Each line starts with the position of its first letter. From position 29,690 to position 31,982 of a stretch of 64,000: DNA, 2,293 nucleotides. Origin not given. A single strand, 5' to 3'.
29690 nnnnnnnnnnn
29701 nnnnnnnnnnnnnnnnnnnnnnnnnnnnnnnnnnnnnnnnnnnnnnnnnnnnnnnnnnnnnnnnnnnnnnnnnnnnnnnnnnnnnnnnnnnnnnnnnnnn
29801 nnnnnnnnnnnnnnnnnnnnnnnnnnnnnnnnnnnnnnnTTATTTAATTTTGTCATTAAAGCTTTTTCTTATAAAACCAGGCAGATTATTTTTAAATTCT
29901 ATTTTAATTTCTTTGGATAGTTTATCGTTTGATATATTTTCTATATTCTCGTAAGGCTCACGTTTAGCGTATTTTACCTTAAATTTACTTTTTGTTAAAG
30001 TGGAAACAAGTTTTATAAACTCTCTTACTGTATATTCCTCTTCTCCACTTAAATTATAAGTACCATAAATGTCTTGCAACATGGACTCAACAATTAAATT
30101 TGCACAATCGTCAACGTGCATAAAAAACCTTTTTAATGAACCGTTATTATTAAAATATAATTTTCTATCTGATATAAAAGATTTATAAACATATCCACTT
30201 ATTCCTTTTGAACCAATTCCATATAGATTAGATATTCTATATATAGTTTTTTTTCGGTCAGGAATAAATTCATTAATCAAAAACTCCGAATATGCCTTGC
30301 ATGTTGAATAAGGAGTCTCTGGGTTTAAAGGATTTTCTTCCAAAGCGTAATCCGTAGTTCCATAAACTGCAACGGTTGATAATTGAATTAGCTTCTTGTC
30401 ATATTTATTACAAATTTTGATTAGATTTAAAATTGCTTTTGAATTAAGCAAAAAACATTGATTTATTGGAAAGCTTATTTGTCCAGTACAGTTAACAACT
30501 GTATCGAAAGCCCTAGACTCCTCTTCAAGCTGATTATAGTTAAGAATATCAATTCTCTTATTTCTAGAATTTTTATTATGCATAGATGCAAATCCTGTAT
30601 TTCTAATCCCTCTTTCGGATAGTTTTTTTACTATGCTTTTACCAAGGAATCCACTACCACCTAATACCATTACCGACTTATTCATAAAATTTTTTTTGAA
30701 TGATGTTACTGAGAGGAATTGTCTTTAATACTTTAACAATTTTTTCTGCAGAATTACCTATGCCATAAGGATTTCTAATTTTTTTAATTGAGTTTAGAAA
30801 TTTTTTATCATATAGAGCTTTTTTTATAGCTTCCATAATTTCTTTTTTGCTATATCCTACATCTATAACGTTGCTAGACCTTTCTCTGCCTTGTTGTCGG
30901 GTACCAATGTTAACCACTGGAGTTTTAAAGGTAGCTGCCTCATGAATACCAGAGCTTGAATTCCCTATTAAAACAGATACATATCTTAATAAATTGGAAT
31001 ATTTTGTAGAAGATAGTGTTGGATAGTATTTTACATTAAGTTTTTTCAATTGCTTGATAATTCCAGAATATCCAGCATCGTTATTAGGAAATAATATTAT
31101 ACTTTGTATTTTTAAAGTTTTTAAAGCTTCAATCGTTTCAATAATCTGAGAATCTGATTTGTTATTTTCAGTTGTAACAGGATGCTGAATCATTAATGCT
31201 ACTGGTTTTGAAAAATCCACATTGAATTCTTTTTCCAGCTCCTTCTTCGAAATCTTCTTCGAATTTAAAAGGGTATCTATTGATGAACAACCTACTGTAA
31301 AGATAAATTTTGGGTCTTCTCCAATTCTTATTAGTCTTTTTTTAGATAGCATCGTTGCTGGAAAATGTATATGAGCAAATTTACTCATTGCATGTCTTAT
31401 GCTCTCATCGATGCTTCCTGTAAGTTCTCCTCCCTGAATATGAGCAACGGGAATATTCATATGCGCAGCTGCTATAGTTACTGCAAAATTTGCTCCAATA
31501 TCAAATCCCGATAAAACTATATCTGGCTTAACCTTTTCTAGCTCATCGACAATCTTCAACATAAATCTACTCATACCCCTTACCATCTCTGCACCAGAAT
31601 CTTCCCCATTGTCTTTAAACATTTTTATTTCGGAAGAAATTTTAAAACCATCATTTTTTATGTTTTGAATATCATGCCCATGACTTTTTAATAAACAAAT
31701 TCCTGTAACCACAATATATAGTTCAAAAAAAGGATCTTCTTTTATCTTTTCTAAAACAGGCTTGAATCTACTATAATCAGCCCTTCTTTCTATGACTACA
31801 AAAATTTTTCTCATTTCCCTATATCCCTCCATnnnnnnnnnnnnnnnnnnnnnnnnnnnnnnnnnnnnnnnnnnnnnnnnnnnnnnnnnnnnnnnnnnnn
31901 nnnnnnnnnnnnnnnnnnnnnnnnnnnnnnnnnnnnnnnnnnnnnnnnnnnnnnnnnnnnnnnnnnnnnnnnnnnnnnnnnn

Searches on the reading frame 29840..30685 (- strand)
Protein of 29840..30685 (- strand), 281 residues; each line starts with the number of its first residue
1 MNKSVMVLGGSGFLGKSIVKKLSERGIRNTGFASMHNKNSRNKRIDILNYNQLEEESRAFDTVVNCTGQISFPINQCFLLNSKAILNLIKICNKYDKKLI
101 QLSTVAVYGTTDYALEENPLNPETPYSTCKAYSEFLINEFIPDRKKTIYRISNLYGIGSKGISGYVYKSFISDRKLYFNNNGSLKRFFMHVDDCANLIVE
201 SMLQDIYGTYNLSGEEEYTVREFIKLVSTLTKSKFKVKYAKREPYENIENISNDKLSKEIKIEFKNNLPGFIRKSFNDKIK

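Call 79: search_protein_families(library=ncbifam, proteins=[window:29840-30685:-], max_evalue=0.00001)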
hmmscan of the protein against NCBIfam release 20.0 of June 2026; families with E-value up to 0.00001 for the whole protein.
window:29840-30685:- (281 aa): 10 families
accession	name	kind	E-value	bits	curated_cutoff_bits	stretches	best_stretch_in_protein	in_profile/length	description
TIGR01179.1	galE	equivalog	2.1e-14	53.1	262.3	1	5-157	2-179/332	UDP-glucose 4-epimerase GalE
TIGR01181.1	dTDP_gluc_dehyt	equivalog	5.3e-14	52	365.1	1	85-268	107-300/321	dTDP-glucose 4,6-dehydratase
TIGR01214.1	rmlD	equivalog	1.1e-11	44.3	224.05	1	5-227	2-222/285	dTDP-4-dehydrorhamnose reductase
TIGR02197.1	heptose_epim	equivalog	2.6e-10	40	274.6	1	5-241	1-270/316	ADP-glyceromanno-heptose 6-epimerase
TIGR01777.1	yfcH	hypoth_equivalog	7.5e-10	38.8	207.35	1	5-231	1-241/292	TIGR01777 family oxidoreductase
TIGR01746.1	Thioester-redct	subfamily_domain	2.7e-09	36.7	213.35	1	57-236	86-285/371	thioester reductase domain-containing protein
TIGR04180.1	EDH_00030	hypoth_equivalog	4.4e-09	35.8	475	1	5-240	1-265/297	NAD-dependent 4,6-dehydratase LegB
NF043036.1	ErythonDh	equivalog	3.3e-08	33.1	325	0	5-140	3-163/321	D-erythronate dehydrogenase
NF007582.0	PRK10217.1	equivalog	2.6e-06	26.8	698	0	83-232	113-271/355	dTDP-glucose 4,6-dehydratase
NF042423.1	oxyalk_red_Shew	equivalog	3.4e-06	26.4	580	1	3-127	9-138/331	2-alkyl-3-oxoalkanoate reductase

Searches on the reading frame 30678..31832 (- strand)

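Call 79: search_protein_families(library=ncbifam, proteins=[window:30678-31832:-], max_evalue=0.00001)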
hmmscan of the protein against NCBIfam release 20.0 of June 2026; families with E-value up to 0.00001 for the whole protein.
window:30678-31832:- (384 aa): 2 families
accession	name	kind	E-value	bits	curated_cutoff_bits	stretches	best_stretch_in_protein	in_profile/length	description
TIGR03568.1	NeuC_NnaA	equivalog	4.7e-118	394.2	235.9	1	8-369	1-365/365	UDP-N-acetylglucosamine 2-epimerase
TIGR00236.1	wecB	equivalog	2.9e-30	105.7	210.15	1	9-370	2-363/366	non-hydrolyzing UDP-N-acetylglucosamine 2-epimerase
